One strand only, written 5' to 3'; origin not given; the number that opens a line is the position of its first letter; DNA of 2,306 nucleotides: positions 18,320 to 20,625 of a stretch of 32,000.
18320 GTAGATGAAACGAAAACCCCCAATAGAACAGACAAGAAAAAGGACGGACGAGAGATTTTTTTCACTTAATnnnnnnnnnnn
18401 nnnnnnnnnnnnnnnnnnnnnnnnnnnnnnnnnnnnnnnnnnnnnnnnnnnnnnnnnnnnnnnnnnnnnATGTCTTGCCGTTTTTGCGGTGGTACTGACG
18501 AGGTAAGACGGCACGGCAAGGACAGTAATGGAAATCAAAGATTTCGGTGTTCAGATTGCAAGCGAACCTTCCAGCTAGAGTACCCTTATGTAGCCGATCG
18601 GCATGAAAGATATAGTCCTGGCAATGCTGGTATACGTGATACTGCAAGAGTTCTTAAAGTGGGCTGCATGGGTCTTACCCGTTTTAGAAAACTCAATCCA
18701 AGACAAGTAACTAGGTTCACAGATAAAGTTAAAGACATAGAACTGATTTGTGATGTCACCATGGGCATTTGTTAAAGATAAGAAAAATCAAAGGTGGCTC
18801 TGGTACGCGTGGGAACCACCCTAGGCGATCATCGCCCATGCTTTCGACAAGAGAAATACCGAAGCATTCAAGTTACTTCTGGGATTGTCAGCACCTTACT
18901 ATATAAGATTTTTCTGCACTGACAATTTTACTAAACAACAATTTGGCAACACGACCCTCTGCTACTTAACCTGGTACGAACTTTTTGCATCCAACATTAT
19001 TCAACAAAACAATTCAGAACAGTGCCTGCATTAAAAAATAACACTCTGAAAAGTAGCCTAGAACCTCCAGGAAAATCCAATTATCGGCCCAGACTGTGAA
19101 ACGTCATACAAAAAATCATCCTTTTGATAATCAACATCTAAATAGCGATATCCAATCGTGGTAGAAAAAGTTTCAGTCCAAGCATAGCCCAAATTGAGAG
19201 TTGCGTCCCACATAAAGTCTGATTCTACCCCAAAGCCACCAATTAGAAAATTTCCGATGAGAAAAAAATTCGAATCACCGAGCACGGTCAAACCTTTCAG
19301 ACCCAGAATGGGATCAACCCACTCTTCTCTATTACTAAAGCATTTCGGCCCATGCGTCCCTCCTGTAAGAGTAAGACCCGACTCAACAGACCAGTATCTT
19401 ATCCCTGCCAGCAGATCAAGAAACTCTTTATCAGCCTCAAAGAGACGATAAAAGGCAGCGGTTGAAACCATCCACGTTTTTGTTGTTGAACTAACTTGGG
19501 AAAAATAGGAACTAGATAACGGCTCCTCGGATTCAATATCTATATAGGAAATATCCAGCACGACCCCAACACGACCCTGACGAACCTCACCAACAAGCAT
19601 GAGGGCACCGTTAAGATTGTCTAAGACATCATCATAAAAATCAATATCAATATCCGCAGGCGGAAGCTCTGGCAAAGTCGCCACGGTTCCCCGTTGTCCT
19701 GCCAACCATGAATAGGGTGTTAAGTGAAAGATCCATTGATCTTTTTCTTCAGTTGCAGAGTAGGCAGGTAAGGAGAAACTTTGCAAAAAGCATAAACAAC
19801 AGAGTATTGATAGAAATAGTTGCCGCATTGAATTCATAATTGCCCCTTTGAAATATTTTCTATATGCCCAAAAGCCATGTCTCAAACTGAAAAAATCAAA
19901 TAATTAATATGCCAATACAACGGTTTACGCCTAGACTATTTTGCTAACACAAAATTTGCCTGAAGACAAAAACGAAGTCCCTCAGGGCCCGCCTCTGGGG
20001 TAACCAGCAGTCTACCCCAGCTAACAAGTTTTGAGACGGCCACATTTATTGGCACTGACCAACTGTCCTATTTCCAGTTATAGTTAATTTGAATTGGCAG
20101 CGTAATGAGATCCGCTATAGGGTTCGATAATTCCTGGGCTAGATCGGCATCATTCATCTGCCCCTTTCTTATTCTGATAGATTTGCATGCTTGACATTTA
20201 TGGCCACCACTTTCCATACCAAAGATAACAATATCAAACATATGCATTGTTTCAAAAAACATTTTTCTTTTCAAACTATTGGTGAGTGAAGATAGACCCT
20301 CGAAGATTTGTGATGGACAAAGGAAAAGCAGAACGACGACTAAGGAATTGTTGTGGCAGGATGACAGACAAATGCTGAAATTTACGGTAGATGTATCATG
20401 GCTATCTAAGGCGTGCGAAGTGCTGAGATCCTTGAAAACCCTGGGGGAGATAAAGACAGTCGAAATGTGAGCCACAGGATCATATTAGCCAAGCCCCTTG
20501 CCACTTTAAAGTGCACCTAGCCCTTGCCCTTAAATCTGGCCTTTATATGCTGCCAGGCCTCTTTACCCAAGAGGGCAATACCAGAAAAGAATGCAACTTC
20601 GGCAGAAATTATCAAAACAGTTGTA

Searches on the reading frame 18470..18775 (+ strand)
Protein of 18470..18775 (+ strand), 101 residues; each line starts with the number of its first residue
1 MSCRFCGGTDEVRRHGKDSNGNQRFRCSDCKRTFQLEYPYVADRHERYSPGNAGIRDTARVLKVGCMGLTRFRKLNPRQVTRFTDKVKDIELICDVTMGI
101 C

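Call 107: search_protein_families(library=ncbifam, proteins=[window:18470-18775:+], max_evalue=0.01)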
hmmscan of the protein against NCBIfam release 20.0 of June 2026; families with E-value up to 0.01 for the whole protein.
window:18470-18775:+ (101 aa): 8 families
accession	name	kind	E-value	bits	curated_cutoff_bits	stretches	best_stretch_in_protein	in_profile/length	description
NF033558.1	transpos_IS1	equivalog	1.6e-13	51.1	100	1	3-96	1-100/199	IS1 family transposase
NF050000.1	IS1_IS1595_Zn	domain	1.9e-10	41.1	28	1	3-36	1-33/34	IS1/IS1595 family N-terminal zinc-binding domain-containing protein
NF048018.1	IS256_N_4Cys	domain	4.4e-08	33.6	27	1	3-34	2-31/31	transposase-like zinc-binding domain-containing protein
NF033544.1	transpos_IS1249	exception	8.5e-05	21.9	300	1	2-35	3-35/382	IS1249 family transposase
NF033550.5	transpos_ISL3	equivalog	0.00054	19.2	180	1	23-51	48-75/370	ISL3 family transposase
TIGR03655.1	anti_R_Lar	subfamily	0.0011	19.2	39.6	1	2-35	3-39/55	Lar family restriction alleviation protein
NF048019.1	IS256_Zn_var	equivalog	0.0016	17.7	150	1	10-97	6-95/304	IS256 family transposase, variant Zn-binding type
NF047912.1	ECs_2282_CxxC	subfamily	0.0067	16.3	37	0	1-35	3-38/60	ECs_2282 family putative zinc-binding protein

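Call 108: search_protein_families(library=pfam, proteins=[window:18470-18775:+], max_evalue=0.1)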
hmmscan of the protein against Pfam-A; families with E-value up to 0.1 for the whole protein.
window:18470-18775:+ (101 aa): 5 families
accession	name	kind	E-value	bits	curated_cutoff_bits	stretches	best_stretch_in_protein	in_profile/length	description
PF03811.18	Zn_ribbon_InsA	-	1e-07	32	26.1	1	2-31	7-35/35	InsA N-terminal domain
PF05129.18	Zn_ribbon_Elf1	-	0.0022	18.5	29.8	1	2-44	24-66/79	Transcription elongation factor Elf1 like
PF12759.13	HTH_Tnp_IS1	-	0.0084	16.1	24.9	1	53-67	22-36/46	InsA C-terminal domain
PF12760.12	Zn_ribbon_IS1595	-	0.017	15.5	25.4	1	3-33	21-46/46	Transposase zinc-ribbon domain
PF14354.12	Lar_restr_allev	-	0.02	15.6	28.6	1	2-39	5-38/58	Restriction alleviation protein Lar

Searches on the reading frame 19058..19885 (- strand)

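Call 44: search_protein_families(library=pfam, proteins=[window:19058-19885:-], max_evalue=0.0001)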
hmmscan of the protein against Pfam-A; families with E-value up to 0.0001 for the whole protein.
window:19058-19885:- (275 aa): 0 families

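Call 107: search_protein_families(library=ncbifam, proteins=[window:19058-19885:-], max_evalue=0.01)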
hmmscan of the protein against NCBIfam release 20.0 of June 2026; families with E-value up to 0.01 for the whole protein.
window:19058-19885:- (275 aa): 1 family
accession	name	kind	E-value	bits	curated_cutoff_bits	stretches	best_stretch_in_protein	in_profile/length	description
TIGR04219.1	OMP_w_GlyGly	subfamily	0.0029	16.9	105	1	219-275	173-234/234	TIGR04219 family outer membrane beta-barrel protein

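Call 108: search_protein_families(library=pfam, proteins=[window:19058-19885:-], max_evalue=0.1)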
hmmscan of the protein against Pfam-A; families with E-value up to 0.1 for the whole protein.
window:19058-19885:- (275 aa): 0 families

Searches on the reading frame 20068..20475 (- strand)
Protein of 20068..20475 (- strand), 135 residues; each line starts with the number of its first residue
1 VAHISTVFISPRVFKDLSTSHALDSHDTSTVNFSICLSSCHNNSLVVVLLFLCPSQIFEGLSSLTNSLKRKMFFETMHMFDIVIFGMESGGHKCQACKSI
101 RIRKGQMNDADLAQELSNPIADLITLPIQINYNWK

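Call 44: search_protein_families(library=pfam, proteins=[window:20068-20475:-], max_evalue=0.0001)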
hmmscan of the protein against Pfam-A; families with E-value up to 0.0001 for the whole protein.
window:20068-20475:- (135 aa): 0 families

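Call 108: search_protein_families(library=pfam, proteins=[window:20068-20475:-], max_evalue=0.1)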
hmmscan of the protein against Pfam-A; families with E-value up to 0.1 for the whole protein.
window:20068-20475:- (135 aa): 1 family
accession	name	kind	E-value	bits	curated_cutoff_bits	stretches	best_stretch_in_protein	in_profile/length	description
PF09768.15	Peptidase_M76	-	0.0043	17.3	25.2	1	31-103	36-103/170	Peptidase M76 family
